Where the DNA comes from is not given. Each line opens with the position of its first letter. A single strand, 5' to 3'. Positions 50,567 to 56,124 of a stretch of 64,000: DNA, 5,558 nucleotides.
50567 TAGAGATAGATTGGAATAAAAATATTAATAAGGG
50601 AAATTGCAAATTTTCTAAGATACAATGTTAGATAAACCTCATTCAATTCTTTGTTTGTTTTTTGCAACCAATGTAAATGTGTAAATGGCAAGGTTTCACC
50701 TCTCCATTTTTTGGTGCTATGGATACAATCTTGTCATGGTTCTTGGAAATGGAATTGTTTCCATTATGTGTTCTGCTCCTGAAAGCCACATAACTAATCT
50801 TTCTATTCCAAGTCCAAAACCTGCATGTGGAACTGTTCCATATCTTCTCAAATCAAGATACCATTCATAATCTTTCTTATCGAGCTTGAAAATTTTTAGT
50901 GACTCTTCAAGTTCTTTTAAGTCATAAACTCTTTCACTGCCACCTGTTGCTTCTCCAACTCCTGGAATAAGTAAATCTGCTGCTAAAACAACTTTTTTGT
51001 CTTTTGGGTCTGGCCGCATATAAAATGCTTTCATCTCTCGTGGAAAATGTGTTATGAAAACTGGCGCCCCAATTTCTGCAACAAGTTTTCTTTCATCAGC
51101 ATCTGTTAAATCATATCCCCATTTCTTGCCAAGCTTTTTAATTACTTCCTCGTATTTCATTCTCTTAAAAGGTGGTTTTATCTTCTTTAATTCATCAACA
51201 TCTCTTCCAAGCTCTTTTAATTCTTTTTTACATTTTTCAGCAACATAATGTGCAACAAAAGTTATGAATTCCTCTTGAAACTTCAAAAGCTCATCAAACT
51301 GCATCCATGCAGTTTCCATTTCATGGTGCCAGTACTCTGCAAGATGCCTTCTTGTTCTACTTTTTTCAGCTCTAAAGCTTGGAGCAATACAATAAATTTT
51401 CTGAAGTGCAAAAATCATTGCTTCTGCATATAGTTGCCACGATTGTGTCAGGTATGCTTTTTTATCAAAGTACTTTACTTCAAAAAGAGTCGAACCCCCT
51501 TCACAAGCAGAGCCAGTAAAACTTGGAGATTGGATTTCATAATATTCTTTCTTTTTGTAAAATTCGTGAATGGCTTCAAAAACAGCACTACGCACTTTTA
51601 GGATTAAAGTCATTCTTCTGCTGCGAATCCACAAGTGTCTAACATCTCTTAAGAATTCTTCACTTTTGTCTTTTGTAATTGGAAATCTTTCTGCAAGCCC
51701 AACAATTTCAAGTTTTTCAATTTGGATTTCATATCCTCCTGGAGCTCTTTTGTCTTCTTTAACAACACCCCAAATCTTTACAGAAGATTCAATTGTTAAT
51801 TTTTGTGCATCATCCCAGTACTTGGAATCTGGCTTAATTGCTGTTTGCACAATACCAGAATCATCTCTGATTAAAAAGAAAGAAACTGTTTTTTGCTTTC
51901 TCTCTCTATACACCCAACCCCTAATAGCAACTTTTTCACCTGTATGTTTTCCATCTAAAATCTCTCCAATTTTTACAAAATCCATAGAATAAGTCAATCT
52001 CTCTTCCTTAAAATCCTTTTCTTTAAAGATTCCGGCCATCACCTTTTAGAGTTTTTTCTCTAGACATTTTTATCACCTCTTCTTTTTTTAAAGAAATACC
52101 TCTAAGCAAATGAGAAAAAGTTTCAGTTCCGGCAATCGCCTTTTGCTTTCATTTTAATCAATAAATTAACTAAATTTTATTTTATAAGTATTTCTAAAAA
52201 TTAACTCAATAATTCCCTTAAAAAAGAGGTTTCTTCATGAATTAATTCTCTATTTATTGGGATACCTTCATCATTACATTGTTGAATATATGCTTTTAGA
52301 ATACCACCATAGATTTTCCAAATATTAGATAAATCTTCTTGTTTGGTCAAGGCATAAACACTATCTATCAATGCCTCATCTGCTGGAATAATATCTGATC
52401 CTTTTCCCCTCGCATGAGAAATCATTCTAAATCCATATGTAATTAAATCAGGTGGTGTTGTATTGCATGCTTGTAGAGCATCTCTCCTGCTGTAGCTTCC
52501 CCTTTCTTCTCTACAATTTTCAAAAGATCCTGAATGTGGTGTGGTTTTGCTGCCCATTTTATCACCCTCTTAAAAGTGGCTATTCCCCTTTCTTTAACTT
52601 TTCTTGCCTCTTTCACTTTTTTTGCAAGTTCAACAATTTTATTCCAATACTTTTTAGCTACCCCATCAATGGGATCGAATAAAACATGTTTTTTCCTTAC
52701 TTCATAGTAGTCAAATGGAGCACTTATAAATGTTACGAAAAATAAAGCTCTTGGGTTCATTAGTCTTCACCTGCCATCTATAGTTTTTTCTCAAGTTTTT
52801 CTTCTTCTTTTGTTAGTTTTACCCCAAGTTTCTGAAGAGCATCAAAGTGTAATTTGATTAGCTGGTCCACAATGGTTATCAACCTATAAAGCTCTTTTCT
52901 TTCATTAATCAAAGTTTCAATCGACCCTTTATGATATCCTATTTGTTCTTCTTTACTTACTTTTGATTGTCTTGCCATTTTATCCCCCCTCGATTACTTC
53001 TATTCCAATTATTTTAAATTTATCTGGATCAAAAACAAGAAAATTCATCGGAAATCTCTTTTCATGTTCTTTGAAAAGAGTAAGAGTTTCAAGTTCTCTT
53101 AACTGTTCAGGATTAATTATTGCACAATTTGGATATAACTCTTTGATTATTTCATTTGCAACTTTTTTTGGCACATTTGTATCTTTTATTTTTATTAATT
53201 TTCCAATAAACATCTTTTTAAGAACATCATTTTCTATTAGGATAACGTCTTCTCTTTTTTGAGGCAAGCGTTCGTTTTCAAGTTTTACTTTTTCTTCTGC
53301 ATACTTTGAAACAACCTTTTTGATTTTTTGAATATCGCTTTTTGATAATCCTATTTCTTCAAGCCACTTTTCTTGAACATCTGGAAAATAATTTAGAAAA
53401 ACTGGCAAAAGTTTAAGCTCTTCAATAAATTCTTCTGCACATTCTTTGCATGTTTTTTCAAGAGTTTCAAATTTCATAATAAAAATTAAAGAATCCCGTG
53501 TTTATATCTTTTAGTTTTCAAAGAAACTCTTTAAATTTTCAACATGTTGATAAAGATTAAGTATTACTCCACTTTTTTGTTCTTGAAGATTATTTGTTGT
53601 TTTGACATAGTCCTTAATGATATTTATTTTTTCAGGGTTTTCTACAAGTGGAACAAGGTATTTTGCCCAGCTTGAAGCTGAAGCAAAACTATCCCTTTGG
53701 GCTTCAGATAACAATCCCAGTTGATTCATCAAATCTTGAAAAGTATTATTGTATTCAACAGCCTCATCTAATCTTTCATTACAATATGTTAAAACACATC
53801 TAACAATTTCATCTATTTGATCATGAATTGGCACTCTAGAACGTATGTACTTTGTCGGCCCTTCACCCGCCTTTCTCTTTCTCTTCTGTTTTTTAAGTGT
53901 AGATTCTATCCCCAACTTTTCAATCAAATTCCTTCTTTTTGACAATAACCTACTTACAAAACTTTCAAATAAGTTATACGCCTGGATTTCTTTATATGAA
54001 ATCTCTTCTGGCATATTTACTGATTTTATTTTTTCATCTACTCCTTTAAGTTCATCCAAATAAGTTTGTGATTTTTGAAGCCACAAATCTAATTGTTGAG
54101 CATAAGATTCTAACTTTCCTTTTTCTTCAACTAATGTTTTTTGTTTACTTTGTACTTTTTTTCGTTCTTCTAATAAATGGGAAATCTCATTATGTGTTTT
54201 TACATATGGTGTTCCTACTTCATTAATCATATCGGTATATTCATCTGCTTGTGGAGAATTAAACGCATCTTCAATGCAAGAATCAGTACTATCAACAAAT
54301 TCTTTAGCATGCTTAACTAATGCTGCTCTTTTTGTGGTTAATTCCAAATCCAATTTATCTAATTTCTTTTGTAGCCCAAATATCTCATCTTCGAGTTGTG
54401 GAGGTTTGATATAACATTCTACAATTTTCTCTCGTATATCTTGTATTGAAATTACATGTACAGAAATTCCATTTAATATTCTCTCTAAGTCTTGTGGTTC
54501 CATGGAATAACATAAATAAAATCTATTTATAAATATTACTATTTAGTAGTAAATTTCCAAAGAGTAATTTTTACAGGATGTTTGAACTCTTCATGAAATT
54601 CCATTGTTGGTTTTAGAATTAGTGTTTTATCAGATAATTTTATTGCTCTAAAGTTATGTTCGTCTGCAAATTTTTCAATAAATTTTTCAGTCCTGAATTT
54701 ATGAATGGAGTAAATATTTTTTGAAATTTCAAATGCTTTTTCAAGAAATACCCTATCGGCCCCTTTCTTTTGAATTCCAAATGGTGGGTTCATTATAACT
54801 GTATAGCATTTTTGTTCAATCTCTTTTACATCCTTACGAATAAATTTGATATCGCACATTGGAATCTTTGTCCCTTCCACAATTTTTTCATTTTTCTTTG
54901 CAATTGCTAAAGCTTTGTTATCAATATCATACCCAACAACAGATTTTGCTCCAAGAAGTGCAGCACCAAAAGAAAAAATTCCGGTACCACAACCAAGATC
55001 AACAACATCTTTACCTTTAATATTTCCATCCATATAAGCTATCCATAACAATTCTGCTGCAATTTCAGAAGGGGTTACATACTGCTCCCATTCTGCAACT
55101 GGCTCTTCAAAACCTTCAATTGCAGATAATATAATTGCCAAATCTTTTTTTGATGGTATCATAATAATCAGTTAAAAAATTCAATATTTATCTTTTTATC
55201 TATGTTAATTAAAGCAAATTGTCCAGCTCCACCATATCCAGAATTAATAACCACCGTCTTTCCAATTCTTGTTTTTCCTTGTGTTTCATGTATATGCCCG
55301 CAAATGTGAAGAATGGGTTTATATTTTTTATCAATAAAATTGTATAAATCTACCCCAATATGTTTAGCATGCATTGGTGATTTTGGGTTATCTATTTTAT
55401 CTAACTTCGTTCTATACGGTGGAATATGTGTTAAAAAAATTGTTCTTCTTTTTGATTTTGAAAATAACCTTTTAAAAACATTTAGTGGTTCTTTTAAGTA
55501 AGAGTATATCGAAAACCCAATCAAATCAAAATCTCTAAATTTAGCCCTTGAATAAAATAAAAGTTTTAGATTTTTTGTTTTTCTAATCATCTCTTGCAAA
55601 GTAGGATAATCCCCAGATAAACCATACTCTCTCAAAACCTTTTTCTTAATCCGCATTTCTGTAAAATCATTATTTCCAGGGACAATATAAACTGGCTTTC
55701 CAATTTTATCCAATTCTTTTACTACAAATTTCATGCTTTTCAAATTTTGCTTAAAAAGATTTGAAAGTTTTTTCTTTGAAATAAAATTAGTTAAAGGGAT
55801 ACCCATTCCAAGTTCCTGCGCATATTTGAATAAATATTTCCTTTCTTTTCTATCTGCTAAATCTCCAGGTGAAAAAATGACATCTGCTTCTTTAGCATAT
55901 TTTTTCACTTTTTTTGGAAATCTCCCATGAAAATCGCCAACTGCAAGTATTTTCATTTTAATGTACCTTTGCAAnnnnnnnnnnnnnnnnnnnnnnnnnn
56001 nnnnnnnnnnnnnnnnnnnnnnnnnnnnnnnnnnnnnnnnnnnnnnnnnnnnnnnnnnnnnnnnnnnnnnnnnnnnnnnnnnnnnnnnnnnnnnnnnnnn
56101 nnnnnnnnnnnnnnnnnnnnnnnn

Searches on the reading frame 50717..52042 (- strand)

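Call 39: search_protein_families(library=pfam, proteins=[window:50717-52042:-], max_evalue=0.001)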
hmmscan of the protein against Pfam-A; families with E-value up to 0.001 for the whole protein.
window:50717-52042:- (441 aa): 2 families
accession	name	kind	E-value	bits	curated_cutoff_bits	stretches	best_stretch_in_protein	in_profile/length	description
PF00152.25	tRNA-synt_2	-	4.5e-78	262.9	25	1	128-435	2-307/308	tRNA synthetases class II (D, K and N)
PF01336.31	tRNA_anti-codon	-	6.7e-15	55.2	27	1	38-114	1-75/75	OB-fold nucleic acid binding domain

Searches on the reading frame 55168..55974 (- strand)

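Call 39: search_protein_families(library=pfam, proteins=[window:55168-55974:-], max_evalue=0.001)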
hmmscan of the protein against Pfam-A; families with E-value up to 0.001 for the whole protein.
window:55168-55974:- (268 aa): 3 families
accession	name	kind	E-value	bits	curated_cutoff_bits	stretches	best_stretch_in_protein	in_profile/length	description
PF14582.11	Metallophos_3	-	1.3e-16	61.2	28.2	2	168-262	166-254/259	Metallophosphoesterase, calcineurin superfamily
PF00149.33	Metallophos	-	1.6e-13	52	21.5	1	7-230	1-190/191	Calcineurin-like phosphoesterase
PF12850.12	Metallophos_2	-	3.9e-10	40.4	27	0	83-247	40-134/154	Calcineurin-like phosphoesterase superfamily domain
